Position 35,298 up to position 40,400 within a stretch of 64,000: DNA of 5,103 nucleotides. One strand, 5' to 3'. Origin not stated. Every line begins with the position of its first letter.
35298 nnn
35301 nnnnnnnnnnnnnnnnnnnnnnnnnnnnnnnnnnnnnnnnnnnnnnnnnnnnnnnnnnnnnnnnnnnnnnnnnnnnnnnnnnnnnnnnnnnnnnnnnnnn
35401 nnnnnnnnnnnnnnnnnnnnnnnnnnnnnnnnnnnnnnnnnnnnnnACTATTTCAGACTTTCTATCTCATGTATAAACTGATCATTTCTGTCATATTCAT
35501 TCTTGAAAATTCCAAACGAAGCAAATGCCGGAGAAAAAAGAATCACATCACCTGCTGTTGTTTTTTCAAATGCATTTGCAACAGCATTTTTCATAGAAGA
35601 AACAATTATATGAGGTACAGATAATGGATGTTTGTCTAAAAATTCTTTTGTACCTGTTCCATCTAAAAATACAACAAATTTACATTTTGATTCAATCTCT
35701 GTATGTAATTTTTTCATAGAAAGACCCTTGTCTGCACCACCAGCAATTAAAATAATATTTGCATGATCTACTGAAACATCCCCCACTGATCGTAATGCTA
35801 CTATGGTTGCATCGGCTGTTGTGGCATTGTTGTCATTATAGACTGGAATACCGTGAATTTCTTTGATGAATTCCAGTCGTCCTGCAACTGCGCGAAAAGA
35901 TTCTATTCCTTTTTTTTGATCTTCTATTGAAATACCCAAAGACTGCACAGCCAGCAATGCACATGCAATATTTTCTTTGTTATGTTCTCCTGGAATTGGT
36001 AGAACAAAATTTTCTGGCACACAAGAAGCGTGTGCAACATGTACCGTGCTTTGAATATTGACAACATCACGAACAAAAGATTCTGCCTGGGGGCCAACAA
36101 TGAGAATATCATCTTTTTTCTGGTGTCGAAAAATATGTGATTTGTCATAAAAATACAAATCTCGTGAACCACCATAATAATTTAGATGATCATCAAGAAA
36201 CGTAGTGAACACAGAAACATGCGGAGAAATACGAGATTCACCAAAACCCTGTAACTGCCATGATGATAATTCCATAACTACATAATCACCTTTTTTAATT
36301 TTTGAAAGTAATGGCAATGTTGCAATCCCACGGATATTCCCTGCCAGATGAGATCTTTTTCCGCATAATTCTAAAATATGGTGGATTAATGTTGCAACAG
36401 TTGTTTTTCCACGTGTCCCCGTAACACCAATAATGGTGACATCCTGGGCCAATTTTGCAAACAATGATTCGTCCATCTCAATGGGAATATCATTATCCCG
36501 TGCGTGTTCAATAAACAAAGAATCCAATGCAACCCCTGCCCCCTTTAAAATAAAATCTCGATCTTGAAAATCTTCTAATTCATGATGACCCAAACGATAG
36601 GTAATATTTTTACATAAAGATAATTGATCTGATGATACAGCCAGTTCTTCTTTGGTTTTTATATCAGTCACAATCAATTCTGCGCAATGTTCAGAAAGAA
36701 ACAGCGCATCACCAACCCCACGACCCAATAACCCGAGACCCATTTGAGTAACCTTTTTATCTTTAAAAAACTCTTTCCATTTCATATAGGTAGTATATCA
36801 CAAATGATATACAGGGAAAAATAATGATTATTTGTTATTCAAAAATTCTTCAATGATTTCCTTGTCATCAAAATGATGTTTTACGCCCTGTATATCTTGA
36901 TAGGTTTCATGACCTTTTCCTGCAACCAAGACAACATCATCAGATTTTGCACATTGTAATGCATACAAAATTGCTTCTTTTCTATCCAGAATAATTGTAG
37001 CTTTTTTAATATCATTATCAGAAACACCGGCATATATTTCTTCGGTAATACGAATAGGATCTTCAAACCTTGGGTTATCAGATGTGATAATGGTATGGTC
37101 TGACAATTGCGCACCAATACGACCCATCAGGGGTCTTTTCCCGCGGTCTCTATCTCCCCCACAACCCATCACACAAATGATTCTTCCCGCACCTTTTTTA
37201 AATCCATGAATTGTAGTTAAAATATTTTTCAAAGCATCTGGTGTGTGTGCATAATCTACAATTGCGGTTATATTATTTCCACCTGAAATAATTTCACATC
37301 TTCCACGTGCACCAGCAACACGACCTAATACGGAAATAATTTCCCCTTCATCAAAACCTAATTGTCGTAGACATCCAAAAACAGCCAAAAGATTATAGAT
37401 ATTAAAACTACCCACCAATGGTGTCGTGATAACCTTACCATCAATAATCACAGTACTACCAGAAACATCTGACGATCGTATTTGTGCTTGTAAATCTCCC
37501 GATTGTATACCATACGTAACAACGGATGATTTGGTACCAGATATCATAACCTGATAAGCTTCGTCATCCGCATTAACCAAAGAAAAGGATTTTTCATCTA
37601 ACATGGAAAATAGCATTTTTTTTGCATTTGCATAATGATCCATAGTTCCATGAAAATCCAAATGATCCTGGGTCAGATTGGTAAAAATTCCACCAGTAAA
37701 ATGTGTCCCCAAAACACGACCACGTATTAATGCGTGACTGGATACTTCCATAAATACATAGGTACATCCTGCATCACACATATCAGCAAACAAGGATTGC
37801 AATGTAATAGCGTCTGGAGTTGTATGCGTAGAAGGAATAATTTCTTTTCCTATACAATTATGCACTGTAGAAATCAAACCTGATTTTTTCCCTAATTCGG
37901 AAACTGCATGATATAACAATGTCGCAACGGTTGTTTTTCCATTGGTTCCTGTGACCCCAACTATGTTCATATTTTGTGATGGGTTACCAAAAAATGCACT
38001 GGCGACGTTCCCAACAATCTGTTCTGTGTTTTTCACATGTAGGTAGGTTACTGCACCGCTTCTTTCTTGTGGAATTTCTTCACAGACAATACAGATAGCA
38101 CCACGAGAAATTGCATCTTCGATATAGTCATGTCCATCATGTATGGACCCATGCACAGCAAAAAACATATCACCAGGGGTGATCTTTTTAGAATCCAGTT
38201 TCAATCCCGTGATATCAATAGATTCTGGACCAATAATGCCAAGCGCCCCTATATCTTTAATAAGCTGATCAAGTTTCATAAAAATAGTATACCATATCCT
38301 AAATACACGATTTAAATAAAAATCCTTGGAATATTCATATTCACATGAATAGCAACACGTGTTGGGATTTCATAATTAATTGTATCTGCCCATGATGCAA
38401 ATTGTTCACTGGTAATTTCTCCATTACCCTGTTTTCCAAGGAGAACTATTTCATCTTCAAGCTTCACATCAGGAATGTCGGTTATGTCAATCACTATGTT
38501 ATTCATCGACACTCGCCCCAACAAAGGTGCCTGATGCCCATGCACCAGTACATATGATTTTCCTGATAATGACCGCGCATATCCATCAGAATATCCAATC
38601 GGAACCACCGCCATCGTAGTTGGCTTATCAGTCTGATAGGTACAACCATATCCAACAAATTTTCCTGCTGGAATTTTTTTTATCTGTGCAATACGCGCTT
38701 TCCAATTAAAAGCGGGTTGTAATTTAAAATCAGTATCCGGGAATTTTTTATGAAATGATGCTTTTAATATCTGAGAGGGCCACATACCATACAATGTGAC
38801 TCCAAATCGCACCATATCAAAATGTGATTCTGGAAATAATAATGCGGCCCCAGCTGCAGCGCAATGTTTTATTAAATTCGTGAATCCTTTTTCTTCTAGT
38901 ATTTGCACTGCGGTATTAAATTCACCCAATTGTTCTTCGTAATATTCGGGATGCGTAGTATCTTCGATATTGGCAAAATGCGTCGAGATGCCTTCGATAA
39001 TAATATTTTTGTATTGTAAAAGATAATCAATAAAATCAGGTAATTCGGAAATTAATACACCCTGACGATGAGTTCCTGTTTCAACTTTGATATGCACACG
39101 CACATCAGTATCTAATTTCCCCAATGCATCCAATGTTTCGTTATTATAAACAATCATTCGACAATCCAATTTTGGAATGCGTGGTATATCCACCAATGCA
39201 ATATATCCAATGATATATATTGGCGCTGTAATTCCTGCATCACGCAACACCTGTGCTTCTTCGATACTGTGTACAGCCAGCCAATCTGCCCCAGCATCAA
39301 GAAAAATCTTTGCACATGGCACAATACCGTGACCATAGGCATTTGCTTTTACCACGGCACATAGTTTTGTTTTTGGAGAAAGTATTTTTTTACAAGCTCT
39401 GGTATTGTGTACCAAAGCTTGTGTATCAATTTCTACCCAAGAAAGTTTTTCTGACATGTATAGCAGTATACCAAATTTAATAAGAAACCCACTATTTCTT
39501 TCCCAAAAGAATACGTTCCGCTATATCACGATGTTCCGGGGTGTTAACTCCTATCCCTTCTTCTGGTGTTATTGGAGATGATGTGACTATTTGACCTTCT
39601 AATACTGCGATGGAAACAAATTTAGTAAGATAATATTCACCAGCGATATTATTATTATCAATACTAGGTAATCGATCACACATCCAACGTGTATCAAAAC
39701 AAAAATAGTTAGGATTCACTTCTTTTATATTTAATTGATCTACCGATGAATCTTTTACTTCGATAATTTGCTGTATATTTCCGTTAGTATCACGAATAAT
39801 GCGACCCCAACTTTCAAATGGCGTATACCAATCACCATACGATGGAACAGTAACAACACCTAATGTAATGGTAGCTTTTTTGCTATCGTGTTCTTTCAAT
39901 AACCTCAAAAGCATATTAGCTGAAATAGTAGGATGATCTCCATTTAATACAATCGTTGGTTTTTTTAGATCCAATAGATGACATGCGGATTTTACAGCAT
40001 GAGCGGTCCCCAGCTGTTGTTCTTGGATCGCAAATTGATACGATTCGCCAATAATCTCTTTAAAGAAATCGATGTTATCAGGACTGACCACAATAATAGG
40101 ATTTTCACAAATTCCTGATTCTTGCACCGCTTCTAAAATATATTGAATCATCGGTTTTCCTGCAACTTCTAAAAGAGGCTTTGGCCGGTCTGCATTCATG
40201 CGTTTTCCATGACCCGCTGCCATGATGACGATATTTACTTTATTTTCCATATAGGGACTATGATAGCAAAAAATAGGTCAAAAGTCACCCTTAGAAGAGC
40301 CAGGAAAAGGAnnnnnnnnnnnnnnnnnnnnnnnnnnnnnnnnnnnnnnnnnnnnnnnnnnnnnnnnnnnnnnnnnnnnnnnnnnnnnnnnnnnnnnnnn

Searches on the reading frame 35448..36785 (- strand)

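Call 8: search_protein_families(library=pfam, proteins=[window:35448-36785:-], max_evalue=0.001)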
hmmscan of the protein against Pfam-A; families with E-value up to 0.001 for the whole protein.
window:35448-36785:- (445 aa): 2 families
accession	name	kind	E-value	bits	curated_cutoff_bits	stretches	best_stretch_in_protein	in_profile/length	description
PF08245.18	Mur_ligase_M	-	2e-21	77.3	24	1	121-233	1-124/200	Mur ligase middle domain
PF02875.26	Mur_ligase_C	-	2.7e-10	41.6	28.4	1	302-420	1-126/127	Mur ligase, glutamate ligase domain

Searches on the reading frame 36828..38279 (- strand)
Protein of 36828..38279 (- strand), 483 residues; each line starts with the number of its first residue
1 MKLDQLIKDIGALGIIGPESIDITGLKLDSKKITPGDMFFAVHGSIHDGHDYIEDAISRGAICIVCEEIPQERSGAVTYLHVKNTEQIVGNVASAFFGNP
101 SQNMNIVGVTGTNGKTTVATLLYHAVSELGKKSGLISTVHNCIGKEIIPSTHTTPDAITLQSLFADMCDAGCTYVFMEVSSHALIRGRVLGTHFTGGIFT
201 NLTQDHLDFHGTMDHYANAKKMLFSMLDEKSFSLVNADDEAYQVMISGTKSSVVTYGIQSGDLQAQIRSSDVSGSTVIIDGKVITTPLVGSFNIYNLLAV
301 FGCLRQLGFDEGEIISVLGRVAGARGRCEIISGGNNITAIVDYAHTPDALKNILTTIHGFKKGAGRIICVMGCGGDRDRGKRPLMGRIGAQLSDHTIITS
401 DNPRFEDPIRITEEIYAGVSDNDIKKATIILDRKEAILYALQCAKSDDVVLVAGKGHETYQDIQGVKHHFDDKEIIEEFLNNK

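Call 8: search_protein_families(library=pfam, proteins=[window:36828-38279:-], max_evalue=0.001)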
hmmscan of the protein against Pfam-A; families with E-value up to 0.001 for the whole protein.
window:36828-38279:- (483 aa): 3 families
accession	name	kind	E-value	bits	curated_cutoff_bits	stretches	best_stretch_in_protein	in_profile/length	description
PF08245.18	Mur_ligase_M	-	1e-52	179.5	24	1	109-303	1-199/200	Mur ligase middle domain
PF02875.26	Mur_ligase_C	-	1e-34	120.6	28.4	1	326-456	1-127/127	Mur ligase, glutamate ligase domain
PF01225.30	Mur_ligase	-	1e-08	35.8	21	1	23-70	2-54/95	Mur ligase family, catalytic domain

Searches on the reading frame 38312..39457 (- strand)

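Call 8: search_protein_families(library=pfam, proteins=[window:38312-39457:-], max_evalue=0.001)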
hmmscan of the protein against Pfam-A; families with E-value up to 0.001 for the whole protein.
window:38312-39457:- (381 aa): 2 families
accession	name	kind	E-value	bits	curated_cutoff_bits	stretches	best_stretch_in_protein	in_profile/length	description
PF01168.26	Ala_racemase_N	-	2.6e-59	201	24.1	1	10-225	1-218/220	Alanine racemase, N-terminal domain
PF00842.27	Ala_racemase_C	-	3e-43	146.9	25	1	250-372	2-123/127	Alanine racemase, C-terminal domain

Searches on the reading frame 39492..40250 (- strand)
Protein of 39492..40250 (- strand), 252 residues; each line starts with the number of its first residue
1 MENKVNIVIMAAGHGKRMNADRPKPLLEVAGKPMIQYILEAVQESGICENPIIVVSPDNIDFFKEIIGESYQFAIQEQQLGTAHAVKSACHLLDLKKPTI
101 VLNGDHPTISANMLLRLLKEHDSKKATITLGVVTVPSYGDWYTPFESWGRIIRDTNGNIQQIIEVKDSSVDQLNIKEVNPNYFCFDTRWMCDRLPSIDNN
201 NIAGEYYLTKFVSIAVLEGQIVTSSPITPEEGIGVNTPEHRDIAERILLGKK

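Call 8: search_protein_families(library=pfam, proteins=[window:39492-40250:-], max_evalue=0.001)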
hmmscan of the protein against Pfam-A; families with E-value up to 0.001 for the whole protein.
window:39492-40250:- (252 aa): 4 families
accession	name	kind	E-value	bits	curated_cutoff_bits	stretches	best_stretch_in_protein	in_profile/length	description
PF00483.29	NTP_transferase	-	3.2e-18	66.6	21.2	1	8-164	3-162/245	Nucleotidyl transferase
PF12804.13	NTP_transf_3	-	5e-17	63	27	1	8-129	2-119/160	MobA-like NTP transferase domain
PF01128.25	IspD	-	5e-14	53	27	1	5-129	1-126/221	2-C-methyl-D-erythritol 4-phosphate cytidylyltransferase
PF02348.25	CTP_transf_3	-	4.3e-06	27.1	22.6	1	24-126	16-119/217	Cytidylyltransferase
